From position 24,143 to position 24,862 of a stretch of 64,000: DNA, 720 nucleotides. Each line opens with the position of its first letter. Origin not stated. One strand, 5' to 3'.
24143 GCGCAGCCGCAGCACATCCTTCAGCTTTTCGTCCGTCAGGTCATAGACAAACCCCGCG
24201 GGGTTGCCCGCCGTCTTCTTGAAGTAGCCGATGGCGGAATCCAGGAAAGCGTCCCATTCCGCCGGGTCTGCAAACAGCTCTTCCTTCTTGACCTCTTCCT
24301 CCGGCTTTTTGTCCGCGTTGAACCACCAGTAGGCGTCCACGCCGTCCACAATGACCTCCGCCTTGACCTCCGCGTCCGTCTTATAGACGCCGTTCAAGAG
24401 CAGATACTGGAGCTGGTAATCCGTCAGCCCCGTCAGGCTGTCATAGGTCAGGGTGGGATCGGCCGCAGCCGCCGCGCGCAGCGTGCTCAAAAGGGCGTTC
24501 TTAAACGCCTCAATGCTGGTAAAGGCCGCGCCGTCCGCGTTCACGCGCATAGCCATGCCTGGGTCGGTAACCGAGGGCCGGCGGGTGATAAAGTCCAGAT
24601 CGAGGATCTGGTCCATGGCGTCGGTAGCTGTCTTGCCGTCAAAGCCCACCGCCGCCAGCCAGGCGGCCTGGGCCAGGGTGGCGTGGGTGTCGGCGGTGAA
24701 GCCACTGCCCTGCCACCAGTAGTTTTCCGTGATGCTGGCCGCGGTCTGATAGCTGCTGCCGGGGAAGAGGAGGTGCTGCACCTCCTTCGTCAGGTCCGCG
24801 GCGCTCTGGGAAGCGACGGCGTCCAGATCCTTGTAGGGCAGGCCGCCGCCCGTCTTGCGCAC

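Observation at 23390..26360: An unrecognised ~130-150-aa helical repeat with a Y-W-W signature, present 7-8 times in the 2,081-aa protein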

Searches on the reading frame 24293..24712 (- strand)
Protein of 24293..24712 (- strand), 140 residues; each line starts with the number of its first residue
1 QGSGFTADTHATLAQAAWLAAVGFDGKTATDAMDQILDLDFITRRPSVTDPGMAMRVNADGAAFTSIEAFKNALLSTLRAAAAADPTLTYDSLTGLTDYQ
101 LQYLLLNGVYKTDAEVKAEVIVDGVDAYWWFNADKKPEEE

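Call 28: search_solved_structures(query=A1, max_evalue=10)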
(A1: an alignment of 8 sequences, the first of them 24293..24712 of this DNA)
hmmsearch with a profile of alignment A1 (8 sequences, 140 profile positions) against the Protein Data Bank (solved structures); distinct sequences matched with E-value up to 10: 1.
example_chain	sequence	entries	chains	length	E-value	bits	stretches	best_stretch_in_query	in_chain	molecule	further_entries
2l1w_A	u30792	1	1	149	0.093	16.5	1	36-123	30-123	Calmodulin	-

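Call 40: search_protein_representatives(alignment_id=A1)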
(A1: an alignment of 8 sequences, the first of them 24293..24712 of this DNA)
Query: 8 sequences, 140 profile positions. Proteins with E-value up to 0.001 (for the whole library): 83; up to 1e-10: 62; up to 1e-30: 15. The best 83 are listed.
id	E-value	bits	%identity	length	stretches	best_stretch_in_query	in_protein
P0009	3.3e-139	474.9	-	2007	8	6-139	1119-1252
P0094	2.0e-81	287.7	-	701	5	1-139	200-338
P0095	1.7e-64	232.8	-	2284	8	28-139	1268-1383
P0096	8.1e-64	230.6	-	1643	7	46-137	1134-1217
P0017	4.9e-63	228.1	-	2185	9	34-136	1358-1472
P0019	1.0e-59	217.3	-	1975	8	34-135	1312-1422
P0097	3.2e-56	206.0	-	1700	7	47-137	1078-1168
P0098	2.6e-48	180.4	-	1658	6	7-138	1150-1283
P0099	5.5e-44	166.3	-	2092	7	31-139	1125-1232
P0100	1.8e-39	151.7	-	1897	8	51-139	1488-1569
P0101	5.1e-35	137.3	-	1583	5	25-138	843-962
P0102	3.9e-34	134.4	-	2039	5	11-138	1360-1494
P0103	5.8e-33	130.6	-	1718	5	39-136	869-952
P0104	9.0e-33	130.0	-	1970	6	41-136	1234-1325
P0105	1.8e-32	129.1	-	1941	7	29-135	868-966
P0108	9.0e-28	113.8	-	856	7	48-137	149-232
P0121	1.1e-18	84.4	-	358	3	47-137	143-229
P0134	1.7e-14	70.8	-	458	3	63-136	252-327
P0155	5.4e-05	40.0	-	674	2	97-139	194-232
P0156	1.3e-04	38.8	-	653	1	7-121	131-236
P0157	2.8e-04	37.7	-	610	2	69-138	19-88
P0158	2.8e-04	37.7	-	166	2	29-128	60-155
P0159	2.9e-04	37.6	-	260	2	92-137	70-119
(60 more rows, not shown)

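Call 66: search_protein_families(library=pfam, alignment_id=A1, max_evalue=10)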
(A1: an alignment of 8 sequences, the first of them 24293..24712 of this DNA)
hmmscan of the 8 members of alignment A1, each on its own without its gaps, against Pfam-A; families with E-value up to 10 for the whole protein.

A. member 1, window:24293-24712:- (140 aa): 0 families

B. families by the number of members that match (of 8 scanned): 7 families
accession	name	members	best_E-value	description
PF04187.18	Cofac_haem_bdg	2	0.027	Haem-binding uptake, Tiki superfamily, ChaN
PF24565.1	Ned1_M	1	0.091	Nuclear elongation and deformation protein 1-like, middle domain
PF21126.3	KATNA1_MIT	1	0.11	Katanin p60 subunit A1, MIT domain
PF22513.2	FitA-like_RHH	1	0.16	Antitoxin FitA-like, ribbon-helix-helix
PF19499.4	DUF6034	1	0.18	Family of unknown function (DUF6034)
PF10726.14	DUF2518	1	0.21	Protein of function (DUF2518)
PF22278.2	DUF6958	1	0.24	Family of unknown function (DUF6958)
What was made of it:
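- On Any curated domain family (Pfam-A, NCBIfam, PHROGs): The eight single units have a best E of 0.027, with no family shared by more than two units (call 66).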

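Call 71: search_solved_structures(query=A4, max_evalue=10)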
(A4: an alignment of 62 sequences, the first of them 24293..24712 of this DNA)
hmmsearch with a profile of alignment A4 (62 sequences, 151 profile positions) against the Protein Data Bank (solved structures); distinct sequences matched with E-value up to 10: 0.
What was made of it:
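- On EF-hand / calmodulin-like: Calmodulin scores only E 0.09 with the 8-unit profile and is not found with the 62-unit profile (calls 28, 71).
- A 62-sequence profile finds nothing in PDB at E up to 10 (call 71).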

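Call 72: find_homologous_proteins(query=A4, max_evalue=0.01)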
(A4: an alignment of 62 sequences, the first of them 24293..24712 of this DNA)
Query A4 (62 sequences) (140 aa, profile of the alignment): 1 proteins with E <= 0.01 among 4759 candidates.
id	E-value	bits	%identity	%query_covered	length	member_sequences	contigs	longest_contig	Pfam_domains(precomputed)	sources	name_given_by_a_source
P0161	6.2e-17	80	35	14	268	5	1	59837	-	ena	-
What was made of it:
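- Tried and rejected: This is a limitation of the index, not evidence (call 72).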

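Call 84: search_protein_families(library=phrogs, proteins=[P0108, P0121, P0134, P0156, P0158, P0159, P0157, P0155], max_evalue=0.01)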
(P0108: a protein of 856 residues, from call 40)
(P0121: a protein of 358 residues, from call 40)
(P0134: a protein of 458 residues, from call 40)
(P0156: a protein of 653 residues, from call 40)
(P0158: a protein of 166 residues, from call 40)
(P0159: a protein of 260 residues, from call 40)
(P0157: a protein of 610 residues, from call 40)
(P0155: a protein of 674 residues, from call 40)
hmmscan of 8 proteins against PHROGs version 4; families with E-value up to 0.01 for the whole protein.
P0108 (856 aa): 0 families

P0121 (358 aa): 1 family
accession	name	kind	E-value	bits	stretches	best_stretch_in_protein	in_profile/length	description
phrog_5972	-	unknown function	0.008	17.3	0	53-106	18-71/87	-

P0134 (458 aa): 2 families
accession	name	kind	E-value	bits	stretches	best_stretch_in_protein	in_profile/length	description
phrog_25979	-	unknown function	0.0023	17.7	1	19-47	175-203/521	-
phrog_22483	-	unknown function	0.0064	16.7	0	14-44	25-55/306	-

P0156 (653 aa): 10 families
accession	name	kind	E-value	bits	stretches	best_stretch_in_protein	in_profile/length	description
phrog_21765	-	unknown function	3.8e-12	47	1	445-524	279-361/422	-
phrog_5231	-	unknown function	1.6e-05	24.5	1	346-504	238-366/618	-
phrog_19976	-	tail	0.00012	22.6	1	262-292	101-131/256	tail assembly protein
phrog_34368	-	unknown function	0.00026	21.2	0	390-418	65-93/344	-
phrog_25620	-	tail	0.0014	19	1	393-418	216-241/348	tail collar fiber protein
phrog_11029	-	tail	0.0017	17.2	1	389-418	30-180/892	tail protein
phrog_17509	-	unknown function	0.002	18.7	1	474-555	120-197/281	-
phrog_8147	-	tail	0.0029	17.8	1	379-422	145-192/436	tail fiber protein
phrog_2126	-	tail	0.0044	17.4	1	365-419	153-207/459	tail fiber protein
phrog_25979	-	unknown function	0.0089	15.8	0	262-292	172-202/521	-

P0158 (166 aa): 0 families

P0159 (260 aa): 0 families

P0157 (610 aa): 0 families

P0155 (674 aa): 0 families

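Call 85: search_protein_families(library=pfam, proteins=[P0108, P0121, P0134, P0156, P0158, P0159, P0157, P0155], max_evalue=0.01)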
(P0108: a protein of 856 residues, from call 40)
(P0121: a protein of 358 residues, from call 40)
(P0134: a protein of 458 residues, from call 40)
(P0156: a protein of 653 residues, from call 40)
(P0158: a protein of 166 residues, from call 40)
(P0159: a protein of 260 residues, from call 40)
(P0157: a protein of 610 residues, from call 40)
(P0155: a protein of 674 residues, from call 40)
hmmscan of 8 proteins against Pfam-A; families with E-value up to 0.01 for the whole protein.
P0108 (856 aa): 0 families

P0121 (358 aa): 0 families

P0134 (458 aa): 0 families

P0156 (653 aa): 1 family
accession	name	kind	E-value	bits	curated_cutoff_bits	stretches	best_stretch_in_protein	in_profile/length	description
PF02839.19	CBM_5_12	-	9.9e-05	22.7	26.2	1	92-117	1-26/44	Carbohydrate-binding module family 5/12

P0158 (166 aa): 0 families

P0159 (260 aa): 0 families

P0157 (610 aa): 0 families

P0155 (674 aa): 1 family
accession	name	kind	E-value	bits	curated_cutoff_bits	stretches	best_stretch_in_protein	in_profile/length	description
PF11887.13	Mce4_CUP1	-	0.0083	16.2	32.6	0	376-439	129-193/222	Cholesterol uptake porter CUP1 of Mce4, putative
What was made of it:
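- P0156 has a weak CBM_5_12 match next to its unit (call 85).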

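Call 88: find_related_loci(query=P0134, collection=viral_contigs, flank=10000)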
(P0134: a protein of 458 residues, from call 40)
Query P0134 (458 aa) in viral_contigs; peptide patterns used: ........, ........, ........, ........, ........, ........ (x = any residue, [..] = any of these).
23 stretches matched a pattern, but none encodes a relative of the query by tblastn (E <= 1e-3).

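Call 89: find_related_loci(query=P0108, collection=viral_contigs, flank=10000)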
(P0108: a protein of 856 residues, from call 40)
Query P0108 (856 aa) in viral_contigs; peptide patterns used: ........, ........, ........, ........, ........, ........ (x = any residue, [..] = any of these).
1 stretches matched a pattern, but none encodes a relative of the query by tblastn (E <= 1e-3).
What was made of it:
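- Tried and rejected: IMG/VR scans with P0134 and P0108 found no relatives (calls 88, 89).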

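Call 91: find_homologous_proteins(query=A5, max_evalue=0.001)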
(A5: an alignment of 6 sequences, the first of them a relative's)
Query A5 (6 sequences) (856 aa, profile of the alignment): 4 proteins with E <= 0.001 among 8000 candidates.
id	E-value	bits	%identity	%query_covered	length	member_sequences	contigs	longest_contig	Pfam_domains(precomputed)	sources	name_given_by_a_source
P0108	4.3e-249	846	100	100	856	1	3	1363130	-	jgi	jgi:hypothetical protein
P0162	4.8e-164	566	49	63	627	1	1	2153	-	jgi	-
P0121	1.4e-137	478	55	41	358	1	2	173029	-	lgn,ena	-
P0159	7.3e-113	397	50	25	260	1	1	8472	-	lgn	-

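Call 92: find_encoding_contigs(protein=P0108, flank=10000, max_places=2)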
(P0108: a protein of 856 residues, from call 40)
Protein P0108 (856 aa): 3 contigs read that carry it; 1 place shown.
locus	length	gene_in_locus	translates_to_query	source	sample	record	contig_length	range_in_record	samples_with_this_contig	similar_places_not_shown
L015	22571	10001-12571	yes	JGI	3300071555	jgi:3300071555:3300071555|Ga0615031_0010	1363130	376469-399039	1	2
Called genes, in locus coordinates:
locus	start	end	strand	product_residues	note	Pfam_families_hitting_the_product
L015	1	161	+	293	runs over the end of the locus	-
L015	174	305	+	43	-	-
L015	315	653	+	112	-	-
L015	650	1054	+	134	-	PF20536:DUF6751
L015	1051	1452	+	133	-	PF11114:Minor_capsid_2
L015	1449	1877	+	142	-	-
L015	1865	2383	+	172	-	-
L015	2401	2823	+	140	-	-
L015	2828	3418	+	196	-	PF06854:Phage_Gp15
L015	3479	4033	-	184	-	PF13248:Zn_ribbon_3 (weak), PF13240:Zn_Ribbon_1 (faint), PF12869:tRNA_anti-like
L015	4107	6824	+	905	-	-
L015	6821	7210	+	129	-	-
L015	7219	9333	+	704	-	-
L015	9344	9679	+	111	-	-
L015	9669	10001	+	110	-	PF01391:Collagen (faint)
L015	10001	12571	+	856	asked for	-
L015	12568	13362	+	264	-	PF01510:Amidase_2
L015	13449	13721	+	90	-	PF16079:Phage_holin_5_2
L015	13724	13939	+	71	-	-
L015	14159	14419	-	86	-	-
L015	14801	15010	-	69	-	-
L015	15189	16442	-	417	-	PF00817:IMS, PF21999:IMS_HHH_1 (weak), PF11799:IMS_C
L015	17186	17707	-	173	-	PF00160:Pro_isomerase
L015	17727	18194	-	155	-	PF01668:SmpB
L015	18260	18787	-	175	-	-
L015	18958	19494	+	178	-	PF28549:NDPSase_N, PF00293:NUDIX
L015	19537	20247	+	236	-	PF00072:Response_reg, PF00486:Trans_reg_C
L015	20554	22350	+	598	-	PF00672:HAMP, PF00512:HisKA, PF02518:HATPase_c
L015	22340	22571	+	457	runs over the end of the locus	-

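Call 93: find_encoding_contigs(protein=P0121, flank=10000, max_places=2)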
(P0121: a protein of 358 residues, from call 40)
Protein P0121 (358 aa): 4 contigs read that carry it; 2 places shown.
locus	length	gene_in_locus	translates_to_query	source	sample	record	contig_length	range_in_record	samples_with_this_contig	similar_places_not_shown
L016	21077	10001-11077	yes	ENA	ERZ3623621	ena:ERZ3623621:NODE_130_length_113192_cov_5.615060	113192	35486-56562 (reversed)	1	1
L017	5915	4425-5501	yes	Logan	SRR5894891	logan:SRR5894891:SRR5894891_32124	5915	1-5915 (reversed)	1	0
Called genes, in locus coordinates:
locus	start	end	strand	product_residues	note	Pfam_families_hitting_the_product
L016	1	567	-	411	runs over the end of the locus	PF02906:Fe_hyd_lg_C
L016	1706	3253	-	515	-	PF00239:Resolvase, PF07508:Recombinase, PF13408:Zn_ribbon_recom, PF14287:DUF4368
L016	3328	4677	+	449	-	PF05133:SPP1_portal (weak)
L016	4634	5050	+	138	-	-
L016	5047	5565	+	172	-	-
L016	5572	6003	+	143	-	-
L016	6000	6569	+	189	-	PF06854:Phage_Gp15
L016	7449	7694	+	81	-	-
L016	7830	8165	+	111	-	-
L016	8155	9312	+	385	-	PF01391:Collagen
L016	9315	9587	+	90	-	PF27183:Phage_YomQ_N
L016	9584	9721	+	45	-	-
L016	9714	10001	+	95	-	-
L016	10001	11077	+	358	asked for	-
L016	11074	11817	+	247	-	PF01510:Amidase_2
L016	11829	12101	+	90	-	PF16079:Phage_holin_5_2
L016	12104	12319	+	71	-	-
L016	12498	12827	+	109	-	-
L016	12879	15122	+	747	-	-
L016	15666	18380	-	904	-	-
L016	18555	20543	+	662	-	PF06874:FBPase_2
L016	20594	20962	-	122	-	PF01325:Fe_dep_repress, PF02742:Fe_dep_repr_C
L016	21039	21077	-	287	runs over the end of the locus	PF01171:ATP_bind_3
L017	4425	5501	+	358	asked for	-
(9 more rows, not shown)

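Call 95: search_protein_families(library=phrogs, proteins=[L015:4107-6824:+, L015:6821-7210:+, L015:7219-9333:+, L015:9344-9679:+, L015:9669-10001:+, L015:12568-13362:+, L015:13449-13721:+, L016:8155-9312:+, L016:9315-9587:+, L016:12879-15122:+], max_evalue=0.001)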
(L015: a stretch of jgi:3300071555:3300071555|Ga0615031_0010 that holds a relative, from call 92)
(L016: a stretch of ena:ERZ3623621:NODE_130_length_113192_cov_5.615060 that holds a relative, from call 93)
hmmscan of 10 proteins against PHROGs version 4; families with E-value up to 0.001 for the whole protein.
L015:4107-6824:+ (905 aa): 2 families
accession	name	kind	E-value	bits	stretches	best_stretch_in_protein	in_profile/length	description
phrog_1535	-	tail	1.1e-27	97.6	1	15-369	89-487/1152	tail length tape measure protein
phrog_23464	-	unknown function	3e-11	43.7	1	743-904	407-537/539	-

L015:6821-7210:+ (129 aa): 2 families
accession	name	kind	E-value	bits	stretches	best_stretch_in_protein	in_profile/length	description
phrog_1194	-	unknown function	2.1e-23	83.6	1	3-124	4-125/125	-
phrog_15158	-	unknown function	0.00064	21.1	1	7-71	8-68/121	-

L015:7219-9333:+ (704 aa): 2 families
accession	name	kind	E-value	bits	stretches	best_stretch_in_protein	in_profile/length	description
phrog_32744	-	unknown function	1.1e-121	408.7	1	4-704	6-719/748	-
phrog_13879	-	unknown function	2.4e-16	60.1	1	62-322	267-495/571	-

L015:9344-9679:+ (111 aa): 0 families

L015:9669-10001:+ (110 aa): 15 families
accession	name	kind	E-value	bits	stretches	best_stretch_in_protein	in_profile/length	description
phrog_366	-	tail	9e-08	33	1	22-90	341-412/474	tail fiber protein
phrog_18350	-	tail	5.6e-07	30.5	1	21-76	152-207/253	tail fiber protein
phrog_6320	-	tail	6e-07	29.6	1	27-69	144-228/745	tail fiber protein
phrog_5073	-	tail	6.5e-07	29.7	1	23-68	294-335/519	tail fiber protein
phrog_10972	-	tail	2.8e-06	28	1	27-66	155-197/343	tail fiber protein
phrog_819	-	tail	3.5e-06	26.5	1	28-65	632-669/1024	tail protein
phrog_1806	-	tail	1.4e-05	25.6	1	18-68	175-226/276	collagen like minor tail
phrog_34916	-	tail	5.3e-05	24.3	1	28-65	32-66/124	tail fiber protein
phrog_26654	-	unknown function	0.00013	22.5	1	20-69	74-121/360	-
phrog_3904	-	tail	0.0002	20.8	1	28-64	779-815/1086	tail fiber protein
phrog_1658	-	unknown function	0.00021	22.1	1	22-69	54-100/239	-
phrog_8745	-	tail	0.00024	19.5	1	28-69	1412-1455/1803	tail fiber protein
phrog_3890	-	tail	0.00036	18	1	28-106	1300-1378/3453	straight fibre tail protein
phrog_13892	-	tail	0.00057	20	1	25-59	35-69/676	minor tail protein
phrog_38806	-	unknown function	0.0008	19.9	1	28-65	78-115/285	-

L015:12568-13362:+ (264 aa): 10 families
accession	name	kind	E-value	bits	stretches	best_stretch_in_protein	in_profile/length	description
phrog_15001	-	lysis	4.7e-37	128.9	1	1-234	15-238/367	endolysin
phrog_1794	-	lysis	1.3e-30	108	1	2-190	36-204/336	amidase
phrog_5182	-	lysis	4.6e-29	103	1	1-203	9-185/321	endolysin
phrog_2338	-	lysis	1.7e-15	58.2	1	18-197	24-184/346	endolysin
phrog_670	-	lysis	1.5e-13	51.5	1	13-220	101-298/596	endolysin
phrog_1493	-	lysis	6.3e-13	49.6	1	44-193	61-179/394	endolysin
phrog_833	-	lysis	1.3e-09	39.1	1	7-153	13-132/294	endolysin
phrog_9611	-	lysis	4.2e-09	37.3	1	46-184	51-168/246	endolysin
phrog_3088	-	lysis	2.6e-08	34.9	1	4-137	4-123/248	amidase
phrog_1110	-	lysis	1e-05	26.1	1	111-228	94-214/301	endolysin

L015:13449-13721:+ (90 aa): 2 families
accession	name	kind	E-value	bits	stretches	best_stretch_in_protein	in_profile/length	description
phrog_1129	-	lysis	1.1e-19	71.2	1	1-89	1-82/86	holin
phrog_1299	-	lysis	8.3e-09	36.1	1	8-87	11-83/100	holin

L016:8155-9312:+ (385 aa): 34 families (the best 25 are shown)
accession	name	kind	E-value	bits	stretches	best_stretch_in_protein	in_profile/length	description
phrog_5073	-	tail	3.9e-14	53.6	1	26-74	306-354/519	tail fiber protein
phrog_13022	-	unknown function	1e-12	47.9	1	275-384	820-932/933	-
phrog_6320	-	tail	1.9e-11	44.5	1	25-74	124-173/745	tail fiber protein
phrog_366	-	tail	3.5e-11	44.2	1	25-110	326-388/474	tail fiber protein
phrog_3285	-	tail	1.6e-09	38.2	1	286-367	384-464/491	minor tail protein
phrog_1658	-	unknown function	2.6e-09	38.2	1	24-142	44-165/239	-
phrog_13892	-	tail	4.1e-09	37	1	25-76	41-89/676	minor tail protein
phrog_8745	-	tail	9.9e-09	34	1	24-75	1402-1453/1803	tail fiber protein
phrog_38766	-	head and packaging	2.6e-08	33.8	1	24-144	110-232/478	virion structural protein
phrog_819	-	tail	4.3e-08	32.8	1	25-74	534-583/1024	tail protein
phrog_38806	-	unknown function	1.9e-07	31.7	1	19-82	60-128/285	-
phrog_32123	-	unknown function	4e-07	29.7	1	25-68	265-308/532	-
phrog_15437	-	tail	4.7e-07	29.8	1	17-100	305-385/656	tail fiber protein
phrog_13362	-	unknown function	5.1e-07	29.2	1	290-382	721-817/820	-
phrog_17587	-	tail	5.4e-07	29.4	1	24-74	370-420/641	tail fiber protein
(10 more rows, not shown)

L016:9315-9587:+ (90 aa): 2 families
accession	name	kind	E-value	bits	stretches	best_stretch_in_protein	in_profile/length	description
phrog_5036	-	unknown function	6.4e-05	24.1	1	34-71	92-130/158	-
phrog_1766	-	tail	9.4e-05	23.7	1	10-69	10-73/127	tail fiber protein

L016:12879-15122:+ (747 aa): 0 families

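Call 98: list_cluster_members(proteins=[L015:17727-18194:-, L015:17186-17707:-, L016:18555-20543:+, P0121, P0134, P0156])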
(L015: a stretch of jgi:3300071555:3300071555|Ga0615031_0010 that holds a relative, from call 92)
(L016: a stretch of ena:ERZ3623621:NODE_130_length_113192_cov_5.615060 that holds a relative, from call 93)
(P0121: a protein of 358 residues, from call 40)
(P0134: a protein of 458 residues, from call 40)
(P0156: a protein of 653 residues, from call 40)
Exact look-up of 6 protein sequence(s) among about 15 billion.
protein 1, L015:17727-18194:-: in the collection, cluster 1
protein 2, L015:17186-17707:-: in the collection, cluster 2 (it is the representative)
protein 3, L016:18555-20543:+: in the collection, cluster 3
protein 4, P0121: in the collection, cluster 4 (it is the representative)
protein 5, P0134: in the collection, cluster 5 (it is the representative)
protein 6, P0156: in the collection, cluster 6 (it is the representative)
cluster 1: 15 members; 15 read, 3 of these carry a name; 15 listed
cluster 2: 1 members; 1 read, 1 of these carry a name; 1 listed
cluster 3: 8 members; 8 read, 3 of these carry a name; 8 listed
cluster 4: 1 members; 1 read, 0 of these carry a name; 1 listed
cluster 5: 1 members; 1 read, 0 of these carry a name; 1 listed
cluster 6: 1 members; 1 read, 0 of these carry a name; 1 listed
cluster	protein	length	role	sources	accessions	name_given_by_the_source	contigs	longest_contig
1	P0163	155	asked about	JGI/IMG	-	SsrA-binding protein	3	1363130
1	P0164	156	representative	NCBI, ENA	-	-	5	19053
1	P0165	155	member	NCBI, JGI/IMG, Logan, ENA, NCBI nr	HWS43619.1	MAG TPA: SsrA-binding protein SmpB [Pseudoflavonifractor sp.] | SsrA-binding protein | SsrA-binding protein SmpB [Pseudoflavonifractor sp.]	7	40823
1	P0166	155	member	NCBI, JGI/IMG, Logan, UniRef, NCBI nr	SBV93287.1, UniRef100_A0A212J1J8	SsrA-binding protein [uncultured Eubacteriales bacterium] | SsrA-binding protein n=1 Tax=uncultured Eubacteriales bacterium TaxID=172733 ...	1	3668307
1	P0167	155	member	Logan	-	-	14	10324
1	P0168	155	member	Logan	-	-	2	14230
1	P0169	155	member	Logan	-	-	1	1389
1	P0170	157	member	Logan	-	-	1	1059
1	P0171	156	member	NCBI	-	-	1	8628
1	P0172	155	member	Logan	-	-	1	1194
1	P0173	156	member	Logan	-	-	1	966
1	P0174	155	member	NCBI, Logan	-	-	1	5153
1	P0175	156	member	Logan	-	-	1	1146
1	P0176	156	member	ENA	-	-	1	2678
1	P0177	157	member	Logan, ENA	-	-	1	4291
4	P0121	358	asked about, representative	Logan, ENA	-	-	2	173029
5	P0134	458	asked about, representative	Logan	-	-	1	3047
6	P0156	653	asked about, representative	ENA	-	-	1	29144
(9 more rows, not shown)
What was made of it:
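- Tried and rejected: Host identity was obtained from 90% clusters instead (call 98).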
